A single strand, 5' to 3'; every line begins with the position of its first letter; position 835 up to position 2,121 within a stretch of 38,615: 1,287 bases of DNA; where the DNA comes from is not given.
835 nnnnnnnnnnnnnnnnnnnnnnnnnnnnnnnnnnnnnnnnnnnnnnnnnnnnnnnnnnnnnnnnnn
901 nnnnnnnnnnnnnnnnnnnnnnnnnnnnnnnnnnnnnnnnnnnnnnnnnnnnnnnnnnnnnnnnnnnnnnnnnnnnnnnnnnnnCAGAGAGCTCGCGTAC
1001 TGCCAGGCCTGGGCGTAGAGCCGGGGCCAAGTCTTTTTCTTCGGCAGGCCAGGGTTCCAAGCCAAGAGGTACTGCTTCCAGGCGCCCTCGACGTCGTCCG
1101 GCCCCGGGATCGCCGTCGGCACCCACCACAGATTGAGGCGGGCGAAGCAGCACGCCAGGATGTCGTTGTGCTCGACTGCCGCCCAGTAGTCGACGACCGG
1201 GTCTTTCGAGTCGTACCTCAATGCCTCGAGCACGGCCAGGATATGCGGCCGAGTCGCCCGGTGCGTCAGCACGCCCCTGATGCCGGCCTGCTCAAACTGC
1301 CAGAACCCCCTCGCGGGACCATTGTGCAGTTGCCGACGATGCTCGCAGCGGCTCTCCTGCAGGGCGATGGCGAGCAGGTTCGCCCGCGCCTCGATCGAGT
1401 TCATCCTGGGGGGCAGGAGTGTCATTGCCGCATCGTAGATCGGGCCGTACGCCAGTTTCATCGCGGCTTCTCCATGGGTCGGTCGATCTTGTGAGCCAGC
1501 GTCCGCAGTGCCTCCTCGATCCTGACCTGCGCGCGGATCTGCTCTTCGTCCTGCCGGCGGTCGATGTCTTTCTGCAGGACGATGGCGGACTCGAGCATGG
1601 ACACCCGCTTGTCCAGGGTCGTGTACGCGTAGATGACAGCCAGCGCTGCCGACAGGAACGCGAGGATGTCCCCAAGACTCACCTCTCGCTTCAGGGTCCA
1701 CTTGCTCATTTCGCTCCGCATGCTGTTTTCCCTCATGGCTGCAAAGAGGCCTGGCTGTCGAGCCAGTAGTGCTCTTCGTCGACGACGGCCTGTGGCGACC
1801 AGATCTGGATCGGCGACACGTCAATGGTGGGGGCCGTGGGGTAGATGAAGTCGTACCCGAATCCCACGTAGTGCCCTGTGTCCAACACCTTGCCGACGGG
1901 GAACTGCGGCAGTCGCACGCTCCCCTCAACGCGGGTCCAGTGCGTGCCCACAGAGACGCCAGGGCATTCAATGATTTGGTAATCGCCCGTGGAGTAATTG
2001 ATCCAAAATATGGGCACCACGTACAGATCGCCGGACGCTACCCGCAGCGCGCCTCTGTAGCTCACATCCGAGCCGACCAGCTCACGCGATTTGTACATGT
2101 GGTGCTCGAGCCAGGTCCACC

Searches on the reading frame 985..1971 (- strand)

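Call 74: search_protein_families(library=pfam, proteins=[window:985-1971:-], max_evalue=0.05)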
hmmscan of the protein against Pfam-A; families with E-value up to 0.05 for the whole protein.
window:985-1971:- (329 aa): 1 family
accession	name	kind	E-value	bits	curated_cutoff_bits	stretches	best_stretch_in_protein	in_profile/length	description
PF09636.16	XkdW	-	0.0043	17.2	24.6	1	253-305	9-56/57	XkdW protein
